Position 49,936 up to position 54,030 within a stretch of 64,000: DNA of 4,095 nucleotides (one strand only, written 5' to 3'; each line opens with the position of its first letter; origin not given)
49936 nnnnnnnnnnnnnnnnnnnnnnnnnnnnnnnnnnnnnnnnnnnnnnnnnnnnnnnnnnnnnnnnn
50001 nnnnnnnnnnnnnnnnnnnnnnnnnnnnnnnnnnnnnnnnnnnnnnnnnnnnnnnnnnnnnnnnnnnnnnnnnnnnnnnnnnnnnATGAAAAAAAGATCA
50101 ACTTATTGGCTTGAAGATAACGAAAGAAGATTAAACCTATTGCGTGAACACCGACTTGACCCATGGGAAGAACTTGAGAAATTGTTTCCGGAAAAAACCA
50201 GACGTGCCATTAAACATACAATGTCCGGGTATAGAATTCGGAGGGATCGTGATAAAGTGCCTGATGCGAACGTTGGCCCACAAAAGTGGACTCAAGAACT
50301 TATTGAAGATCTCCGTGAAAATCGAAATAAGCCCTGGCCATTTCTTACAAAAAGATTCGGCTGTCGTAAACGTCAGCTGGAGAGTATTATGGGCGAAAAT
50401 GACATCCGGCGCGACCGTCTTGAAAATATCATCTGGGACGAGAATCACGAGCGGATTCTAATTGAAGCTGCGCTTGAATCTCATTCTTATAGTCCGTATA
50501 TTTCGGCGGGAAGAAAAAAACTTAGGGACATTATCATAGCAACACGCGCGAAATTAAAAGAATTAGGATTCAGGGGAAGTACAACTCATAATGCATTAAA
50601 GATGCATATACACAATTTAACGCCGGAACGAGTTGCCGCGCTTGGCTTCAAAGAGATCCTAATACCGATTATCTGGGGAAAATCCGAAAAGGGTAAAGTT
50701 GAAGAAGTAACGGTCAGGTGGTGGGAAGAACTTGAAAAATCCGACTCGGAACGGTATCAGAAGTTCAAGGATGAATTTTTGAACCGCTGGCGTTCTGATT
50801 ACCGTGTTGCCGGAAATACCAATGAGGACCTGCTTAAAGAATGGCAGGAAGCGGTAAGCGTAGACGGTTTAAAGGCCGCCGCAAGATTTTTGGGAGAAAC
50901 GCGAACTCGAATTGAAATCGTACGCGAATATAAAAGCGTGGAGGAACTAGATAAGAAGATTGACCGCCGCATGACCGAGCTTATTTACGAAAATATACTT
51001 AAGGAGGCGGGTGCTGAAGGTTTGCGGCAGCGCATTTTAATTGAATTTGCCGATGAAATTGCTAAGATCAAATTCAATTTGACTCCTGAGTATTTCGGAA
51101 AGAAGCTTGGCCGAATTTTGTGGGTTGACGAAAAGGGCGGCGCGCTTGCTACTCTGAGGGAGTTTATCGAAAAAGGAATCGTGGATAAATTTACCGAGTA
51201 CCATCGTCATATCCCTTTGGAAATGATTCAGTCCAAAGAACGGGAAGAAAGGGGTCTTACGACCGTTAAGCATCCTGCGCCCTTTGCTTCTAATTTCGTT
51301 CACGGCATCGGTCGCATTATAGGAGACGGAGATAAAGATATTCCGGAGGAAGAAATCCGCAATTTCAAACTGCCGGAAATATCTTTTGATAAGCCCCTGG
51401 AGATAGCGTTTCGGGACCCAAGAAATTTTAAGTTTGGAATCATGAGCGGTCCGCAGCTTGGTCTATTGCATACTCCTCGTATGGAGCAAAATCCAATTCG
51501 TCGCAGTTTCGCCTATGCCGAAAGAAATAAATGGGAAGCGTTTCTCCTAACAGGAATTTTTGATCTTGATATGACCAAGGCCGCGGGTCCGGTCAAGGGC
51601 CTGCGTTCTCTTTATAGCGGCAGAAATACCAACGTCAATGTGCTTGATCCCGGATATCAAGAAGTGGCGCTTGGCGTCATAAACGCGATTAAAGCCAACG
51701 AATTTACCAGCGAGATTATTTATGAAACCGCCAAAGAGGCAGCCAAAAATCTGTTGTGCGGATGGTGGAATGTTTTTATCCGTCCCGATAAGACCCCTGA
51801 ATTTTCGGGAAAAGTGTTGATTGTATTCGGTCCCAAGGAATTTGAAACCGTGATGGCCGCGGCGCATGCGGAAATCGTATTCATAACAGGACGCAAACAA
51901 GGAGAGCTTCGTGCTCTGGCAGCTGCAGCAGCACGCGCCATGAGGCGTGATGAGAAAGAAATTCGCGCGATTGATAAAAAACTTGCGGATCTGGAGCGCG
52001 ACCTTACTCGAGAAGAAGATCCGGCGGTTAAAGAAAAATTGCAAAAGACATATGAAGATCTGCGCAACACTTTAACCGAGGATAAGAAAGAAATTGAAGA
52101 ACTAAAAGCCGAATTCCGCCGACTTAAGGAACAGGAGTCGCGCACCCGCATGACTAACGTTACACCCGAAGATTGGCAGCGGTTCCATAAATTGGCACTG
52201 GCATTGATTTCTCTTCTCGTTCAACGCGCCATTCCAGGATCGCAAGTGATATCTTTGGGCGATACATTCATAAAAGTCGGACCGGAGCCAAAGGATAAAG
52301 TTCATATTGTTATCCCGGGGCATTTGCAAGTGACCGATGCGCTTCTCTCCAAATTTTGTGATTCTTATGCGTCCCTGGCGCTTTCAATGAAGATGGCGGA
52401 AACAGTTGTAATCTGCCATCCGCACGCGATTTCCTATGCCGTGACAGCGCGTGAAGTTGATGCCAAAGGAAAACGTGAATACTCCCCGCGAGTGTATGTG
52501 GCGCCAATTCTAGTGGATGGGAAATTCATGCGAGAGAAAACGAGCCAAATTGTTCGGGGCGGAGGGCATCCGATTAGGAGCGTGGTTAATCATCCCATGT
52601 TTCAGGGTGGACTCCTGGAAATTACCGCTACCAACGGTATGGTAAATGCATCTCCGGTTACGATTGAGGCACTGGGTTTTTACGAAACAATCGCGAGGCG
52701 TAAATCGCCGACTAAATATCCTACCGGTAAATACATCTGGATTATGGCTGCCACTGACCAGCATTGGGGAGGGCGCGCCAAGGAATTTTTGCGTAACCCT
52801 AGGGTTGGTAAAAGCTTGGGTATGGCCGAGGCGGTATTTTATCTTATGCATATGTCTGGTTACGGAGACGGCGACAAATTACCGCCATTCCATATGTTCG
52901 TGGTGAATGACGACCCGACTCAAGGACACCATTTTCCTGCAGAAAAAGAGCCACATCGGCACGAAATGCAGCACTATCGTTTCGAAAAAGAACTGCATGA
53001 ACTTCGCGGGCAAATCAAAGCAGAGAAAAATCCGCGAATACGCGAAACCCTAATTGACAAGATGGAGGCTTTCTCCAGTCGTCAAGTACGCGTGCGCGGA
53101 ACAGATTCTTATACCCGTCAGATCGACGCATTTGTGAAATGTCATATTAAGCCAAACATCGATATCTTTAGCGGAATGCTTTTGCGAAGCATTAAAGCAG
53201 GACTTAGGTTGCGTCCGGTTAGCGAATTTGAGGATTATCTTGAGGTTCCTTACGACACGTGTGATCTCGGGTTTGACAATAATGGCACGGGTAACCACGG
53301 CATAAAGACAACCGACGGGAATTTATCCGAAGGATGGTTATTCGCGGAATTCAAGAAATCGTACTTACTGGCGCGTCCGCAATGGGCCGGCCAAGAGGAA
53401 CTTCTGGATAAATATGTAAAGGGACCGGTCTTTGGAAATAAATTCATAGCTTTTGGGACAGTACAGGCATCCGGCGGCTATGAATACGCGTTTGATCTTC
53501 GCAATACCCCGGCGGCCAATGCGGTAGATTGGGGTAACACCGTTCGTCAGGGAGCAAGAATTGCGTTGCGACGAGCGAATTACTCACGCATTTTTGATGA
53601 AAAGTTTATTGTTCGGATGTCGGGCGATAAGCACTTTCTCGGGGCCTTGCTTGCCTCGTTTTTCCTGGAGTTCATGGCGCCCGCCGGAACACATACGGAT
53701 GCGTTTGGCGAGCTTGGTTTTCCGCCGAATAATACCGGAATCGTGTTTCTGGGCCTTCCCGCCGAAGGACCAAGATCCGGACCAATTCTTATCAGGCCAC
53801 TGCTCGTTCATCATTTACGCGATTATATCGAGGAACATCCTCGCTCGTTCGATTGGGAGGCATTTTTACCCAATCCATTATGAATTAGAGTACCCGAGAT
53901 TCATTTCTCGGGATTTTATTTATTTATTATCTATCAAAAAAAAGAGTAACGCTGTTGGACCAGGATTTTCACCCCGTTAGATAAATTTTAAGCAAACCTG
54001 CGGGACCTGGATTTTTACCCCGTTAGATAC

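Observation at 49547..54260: Orphan 1265-aa protein with N-terminal tandem Myb/SANT-like repeats in a tRNA-flanked locus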

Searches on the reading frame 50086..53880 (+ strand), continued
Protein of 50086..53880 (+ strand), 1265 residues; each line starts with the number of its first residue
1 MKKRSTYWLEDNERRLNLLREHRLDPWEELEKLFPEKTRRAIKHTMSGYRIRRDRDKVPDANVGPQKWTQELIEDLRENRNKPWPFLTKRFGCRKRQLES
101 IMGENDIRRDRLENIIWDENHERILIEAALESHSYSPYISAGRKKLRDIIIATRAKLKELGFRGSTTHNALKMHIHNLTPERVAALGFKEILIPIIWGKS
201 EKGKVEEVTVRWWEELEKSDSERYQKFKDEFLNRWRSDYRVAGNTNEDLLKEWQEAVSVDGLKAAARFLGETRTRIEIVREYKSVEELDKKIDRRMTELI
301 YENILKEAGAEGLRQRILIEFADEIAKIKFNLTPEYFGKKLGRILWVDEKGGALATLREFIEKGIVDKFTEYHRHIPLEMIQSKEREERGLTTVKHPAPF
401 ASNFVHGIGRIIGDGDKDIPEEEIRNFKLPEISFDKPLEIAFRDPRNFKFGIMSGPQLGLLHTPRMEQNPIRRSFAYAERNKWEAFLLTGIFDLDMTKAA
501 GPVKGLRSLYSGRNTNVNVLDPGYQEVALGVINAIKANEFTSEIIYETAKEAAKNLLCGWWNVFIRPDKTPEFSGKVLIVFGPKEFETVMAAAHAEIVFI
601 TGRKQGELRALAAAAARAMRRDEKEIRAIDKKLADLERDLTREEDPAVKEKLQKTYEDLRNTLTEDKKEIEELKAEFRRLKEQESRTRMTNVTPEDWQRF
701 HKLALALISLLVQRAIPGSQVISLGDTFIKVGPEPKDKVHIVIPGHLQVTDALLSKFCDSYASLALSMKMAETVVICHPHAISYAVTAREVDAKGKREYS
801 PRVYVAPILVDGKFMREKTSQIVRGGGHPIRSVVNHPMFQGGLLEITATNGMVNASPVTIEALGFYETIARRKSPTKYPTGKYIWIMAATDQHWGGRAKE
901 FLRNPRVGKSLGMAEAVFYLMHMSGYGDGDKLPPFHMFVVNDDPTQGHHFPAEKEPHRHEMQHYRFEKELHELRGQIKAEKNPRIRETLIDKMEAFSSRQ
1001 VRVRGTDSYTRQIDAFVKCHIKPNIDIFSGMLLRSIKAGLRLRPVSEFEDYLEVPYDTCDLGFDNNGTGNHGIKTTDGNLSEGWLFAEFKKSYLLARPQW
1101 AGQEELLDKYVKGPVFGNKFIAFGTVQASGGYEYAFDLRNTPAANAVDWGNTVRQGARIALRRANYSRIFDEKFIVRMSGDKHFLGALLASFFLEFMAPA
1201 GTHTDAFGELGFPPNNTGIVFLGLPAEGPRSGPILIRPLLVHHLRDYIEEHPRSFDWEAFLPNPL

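Call 106: search_protein_families(library=padloc, proteins=[L001:7767-8978:-, L017:10813-11928:+, L003:2889-3134:+, P0013, P0050, P0109, P0127, P0147], max_evalue=0.01)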
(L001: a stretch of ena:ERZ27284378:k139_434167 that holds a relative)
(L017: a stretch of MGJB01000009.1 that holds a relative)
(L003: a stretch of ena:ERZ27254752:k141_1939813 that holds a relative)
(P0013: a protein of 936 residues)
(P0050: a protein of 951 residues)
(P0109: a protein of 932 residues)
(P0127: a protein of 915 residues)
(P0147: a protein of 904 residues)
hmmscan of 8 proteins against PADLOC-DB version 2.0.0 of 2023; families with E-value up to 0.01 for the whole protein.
L001:7767-8978:- (404 aa): 0 families

L017:10813-11928:+ (372 aa): 0 families

L003:2889-3134:+ (82 aa): 2 families
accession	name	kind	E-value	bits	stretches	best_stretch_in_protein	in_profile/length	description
PDLC04133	mad1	-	6.4e-17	59.6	1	1-59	1-57/60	mads_1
PDLC03348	MTase_II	-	0.00011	18.9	1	4-35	9-41/727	Type II methyltransferase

P0013 (936 aa): 0 families

P0050 (951 aa): 0 families

P0109 (932 aa): 0 families

P0127 (915 aa): 9 families
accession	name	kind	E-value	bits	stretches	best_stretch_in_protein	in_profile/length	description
PDLC01434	CasR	-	2.4e-05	22.3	1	7-45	132-170/191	"CAS-I,CAS-II,CAS-III,CAS-IV,CAS-V,CAS-VI; associated_signaling"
PDLC04133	mad1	-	4.5e-05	21.7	1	16-42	5-31/60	mads_1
PDLC01848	CARF3--CARF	-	0.00012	19.8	1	3-45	137-178/197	-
PDLC01268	CasR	-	0.00019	19.4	1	7-45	128-166/179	"CAS-I,CAS-II,CAS-III,CAS-IV,CAS-V,CAS-VI; associated_signaling"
PDLC01457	WYL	-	0.00029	18.5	1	6-75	7-76/229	"CAS-I,CAS-II,CAS-III,CAS-IV,CAS-V,CAS-VI; associated_signaling"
PDLC01879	CARF3--CARF_TM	-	0.00045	17.9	1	6-45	159-199/222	-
PDLC01850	CARF3--CARF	-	0.00077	17.4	1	3-46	146-189/209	-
PDLC01044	Csa3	-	0.00096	17.1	1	4-45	138-178/194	Type I-A associated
PDLC01853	CARF3--CARF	-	0.0059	14.3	0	3-56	141-194/209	-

P0147 (904 aa): 1 family
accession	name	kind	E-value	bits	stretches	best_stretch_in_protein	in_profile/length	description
PDLC02317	AbiEii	-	0.0018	15.3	1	240-368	178-303/396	AbiEii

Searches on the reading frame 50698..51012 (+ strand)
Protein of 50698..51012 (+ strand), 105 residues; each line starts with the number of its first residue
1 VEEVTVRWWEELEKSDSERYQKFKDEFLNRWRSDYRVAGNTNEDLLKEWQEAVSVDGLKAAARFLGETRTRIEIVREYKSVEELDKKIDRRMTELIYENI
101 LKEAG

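Call 119: search_solved_structures(query=A16, max_evalue=10, show_alignments=2)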
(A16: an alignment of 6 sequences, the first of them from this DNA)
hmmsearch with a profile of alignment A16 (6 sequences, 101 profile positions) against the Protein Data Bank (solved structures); distinct sequences matched with E-value up to 10: 0.

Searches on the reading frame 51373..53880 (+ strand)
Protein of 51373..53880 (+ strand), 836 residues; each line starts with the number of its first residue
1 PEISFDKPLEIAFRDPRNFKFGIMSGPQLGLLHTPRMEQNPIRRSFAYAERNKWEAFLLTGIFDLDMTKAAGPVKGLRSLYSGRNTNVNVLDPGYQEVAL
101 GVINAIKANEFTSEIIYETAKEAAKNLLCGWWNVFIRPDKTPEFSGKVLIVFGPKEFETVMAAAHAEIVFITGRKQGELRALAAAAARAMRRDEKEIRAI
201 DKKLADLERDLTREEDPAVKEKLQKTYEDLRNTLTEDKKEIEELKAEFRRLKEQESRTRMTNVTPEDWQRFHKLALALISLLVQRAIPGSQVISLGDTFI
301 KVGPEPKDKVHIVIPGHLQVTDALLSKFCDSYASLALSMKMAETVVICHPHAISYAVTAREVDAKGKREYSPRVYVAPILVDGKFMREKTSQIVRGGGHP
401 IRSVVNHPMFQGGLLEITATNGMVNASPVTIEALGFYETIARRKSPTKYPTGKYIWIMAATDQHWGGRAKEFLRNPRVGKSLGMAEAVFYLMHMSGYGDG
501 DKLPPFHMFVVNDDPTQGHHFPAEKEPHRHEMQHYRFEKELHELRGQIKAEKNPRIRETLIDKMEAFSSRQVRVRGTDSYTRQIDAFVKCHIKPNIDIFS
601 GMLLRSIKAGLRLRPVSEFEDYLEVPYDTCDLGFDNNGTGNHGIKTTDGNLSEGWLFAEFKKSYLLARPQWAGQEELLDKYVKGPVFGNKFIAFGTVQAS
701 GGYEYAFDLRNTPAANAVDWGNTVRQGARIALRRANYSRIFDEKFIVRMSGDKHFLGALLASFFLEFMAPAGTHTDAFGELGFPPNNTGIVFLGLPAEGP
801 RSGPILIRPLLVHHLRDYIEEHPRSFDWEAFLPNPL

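Call 61: predict_structure(alignment_id=A7)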
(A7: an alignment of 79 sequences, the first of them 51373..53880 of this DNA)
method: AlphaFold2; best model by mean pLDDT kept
length: 836 residues; sequences in the alignment: 79
mean_pLDDT: 94.7   pTM: 0.91
mean pLDDT of the five models: 94.7, 94.1, 93.7, 93.2, 92.9
residues with pLDDT >= 90: 769; 70-90: 59; 50-70: 8; < 50: 0
segments of 3 or more residues with pLDDT < 50: none
pLDDT, mean of each block of 10 residues (from residue 1): 93 94 97 93 96 97 88 90 93 96 95 92 91 94 96 95 93 97 97 95 96 95 96 94 96 97 97 95 94 97 89 97 98 95 97 98 93 98 96 86 96 97 96 88 65 94 96 91 97 97 98 94 85 96 98 97 94 94 97 98 98 95 84 98 95 97 98 98 97 97 97 93 96 94 97 97 97 93 95 97 97 96 95 96
secondary structure, 60 per line:
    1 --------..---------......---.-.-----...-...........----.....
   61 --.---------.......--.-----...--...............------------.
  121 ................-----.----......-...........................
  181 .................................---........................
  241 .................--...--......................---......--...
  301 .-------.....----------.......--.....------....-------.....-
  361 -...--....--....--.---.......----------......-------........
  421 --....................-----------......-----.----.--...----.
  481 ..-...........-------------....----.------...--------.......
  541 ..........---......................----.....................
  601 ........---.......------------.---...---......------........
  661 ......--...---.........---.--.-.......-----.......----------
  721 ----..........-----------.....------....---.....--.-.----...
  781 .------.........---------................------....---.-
elements in order (helices of 4 or more, strands of 3 or more residues): E20-25 H41-51 E56-60 H73-79 H93-107 H120-135 E147-152 H154-213 H217-257 H265-286 E290-295 E298-301 E309-313 H324-330 H333-337 E344-347 E355-359 E362-364 E367-370 E373-376 H383-389 H400-405 E413-420 E423-430 H431-442 E454-459 E473-475 E480-482 H484-494 E508-511 H534-550 H554-575 H580-608 E612-615 E635-637 H641-646 H653-666 H675-681 E692-698 E704-710 H725-734 E746-750 E757-760 E764-768 H778-781 E788-796 E806-811 H812-821 H828-831

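Call 64: fold_search(model_id=the predicted structure, library=pdb)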
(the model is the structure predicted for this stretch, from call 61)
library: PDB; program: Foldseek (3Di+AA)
matches with E <= 10: 831; with E <= 0.001: 0
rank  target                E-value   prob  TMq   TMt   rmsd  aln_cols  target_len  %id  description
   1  9f29_A                1.9e-03  0.99  0.19  0.33  17.6       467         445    7  Pyrococcus abyssi PolD in complex with Rpa2 winged-helix domain class 1 (composite map) (released 2024-12-04)
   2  9f2a_A                2.1e-03  0.98  0.18  0.31  17.9       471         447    8  Pyrococcus abyssi PolD in complex with Rpa2 winged-helix domain class 2 (composite map) (released 2024-12-04)
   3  7zr1_A                2.5e-03  0.66  0.16  0.23  34.4       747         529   10  Chaetomium thermophilum Mre11-Rad50-Nbs1 complex bound to ATPyS (composite structure) (released 2023-01-11)
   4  9bi5_B                4.7e-03  0.97  0.20  0.35   9.1       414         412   11  Apo form Mre11-Rad50 complex (released 2025-08-06)
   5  9bi4_A                2.2e-02  0.75  0.07  0.11  15.0       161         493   12  cryo EM structure of dsDNA bound Mre11-Rad50 complex (released 2025-01-15)
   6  4yke_A                2.3e-02  0.77  0.07  0.14  15.1       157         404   13  Crystal structure of eukaryotic Mre11 catalytic domain from Chaetomium thermophilum (released 2015-06-03)
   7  9dh5                  2.3e-02  0.44  0.09  0.03  26.8       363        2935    9  State-1 of the motor domain from full-length human dynein-1 in 5mM AMPPNP with 5mM Mg2+ (released 2025-04-23)
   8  8ppt_A                2.6e-02  0.85  0.19  0.32  16.7       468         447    8  Pyrococcus abyssi DNA polymerase D (PolD) in its editing mode bound to a primer/template substrate containing a mismat (released 2023-12-20)
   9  4mu6                  3.4e-02  0.91  0.11  0.29  20.4       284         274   11  Crystal Structure of the N-terminal domain of Effector Protein LegC3 from Legionella pneumophila (released 2013-12-11)
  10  3vkg_B                4.7e-02  0.20  0.07  0.02  36.5       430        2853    9  X-ray structure of an MTBD truncation mutant of dynein motor domain (released 2012-03-14)
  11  9dh7                  5.5e-02  0.20  0.07  0.03  27.6       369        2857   10  State-4 of the motor domain from full-length human dynein-1 in 5mM AMPPNP with 5mM Mg2+ (released 2025-04-23)
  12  5c22_A                6.1e-02  0.57  0.10  0.25  16.1       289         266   12  Crystal structure of Zn-bound HlyD from E. coli (released 2016-02-17)
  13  9bm0                  6.1e-02  0.35  0.09  0.03  26.4       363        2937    9  State-2 of motor domain from full-length human dynein-1 in 5mM ATP (released 2025-04-23)
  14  8pqw_A                6.1e-02  0.30  0.08  0.03  24.6       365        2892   10  Cytoplasmic dynein-1 motor domain bound to dynactin-p150glued and LIS1 (released 2024-03-27)
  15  3vkh_B                8.0e-02  0.12  0.06  0.03  34.3       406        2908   10  X-ray structure of a functional full-length dynein motor domain (released 2012-03-14)
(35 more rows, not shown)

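Call 109: fold_search(model_id=the predicted structure, library=viral)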
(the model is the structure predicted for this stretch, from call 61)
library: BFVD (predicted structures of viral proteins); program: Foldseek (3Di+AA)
matches with E <= 10: 897; with E <= 0.001: 4
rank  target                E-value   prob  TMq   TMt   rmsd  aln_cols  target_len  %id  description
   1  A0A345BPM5            1.6e-05  1.00  0.22  0.45  25.6       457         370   10  (no name in the UniProt tables at hand)
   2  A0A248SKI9            4.6e-05  1.00  0.22  0.36  25.2       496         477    8  (no name in the UniProt tables at hand)
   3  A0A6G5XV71            3.1e-04  1.00  0.21  0.31  14.6       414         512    9  (no name in the UniProt tables at hand)
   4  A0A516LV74            8.7e-04  1.00  0.21  0.45   7.7       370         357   10  (no name in the UniProt tables at hand)
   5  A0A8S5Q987            1.0e-03  1.00  0.21  0.40  19.7       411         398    9  DNA polymerase II small subunit [Siphoviridae sp. ctfR912]
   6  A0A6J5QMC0            1.5e-03  0.99  0.21  0.37  14.8       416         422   10  Uncharacterized protein [uncultured Caudovirales phage]
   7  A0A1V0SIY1            1.1e-02  1.00  0.12  0.35  15.4       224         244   13  Uncharacterized protein [Klosneuvirus KNV1]
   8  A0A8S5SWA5            1.5e-02  0.57  0.15  0.22  10.9       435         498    8  Calcineurin-like phosphoesterase [virus sp. ctoC338]
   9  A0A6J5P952            2.1e-02  0.47  0.08  0.11  22.9       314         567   11  AAA domain containing protein [uncultured Caudovirales phage]
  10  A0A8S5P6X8            2.4e-02  0.20  0.15  0.19  26.0       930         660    8  Hint (Hedgehog/Intein) domain N-terminal region [Siphoviridae sp. ctsUY14]
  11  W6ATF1                2.7e-02  0.97  0.12  0.27  21.9       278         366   14  (no name in the UniProt tables at hand)
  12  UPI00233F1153         3.3e-02  0.98  0.16  0.46   5.3       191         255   14  (no name look-up for this kind of identifier)
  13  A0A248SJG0            3.9e-02  0.97  0.11  0.23  12.2       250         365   11  (no name in the UniProt tables at hand)
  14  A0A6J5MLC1            4.3e-02  0.72  0.07  0.16  16.4       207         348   11  Uncharacterized protein [uncultured Caudovirales phage]
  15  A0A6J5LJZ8            5.9e-02  0.25  0.06  0.08  18.1       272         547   10  Uncharacterized protein [uncultured Caudovirales phage]
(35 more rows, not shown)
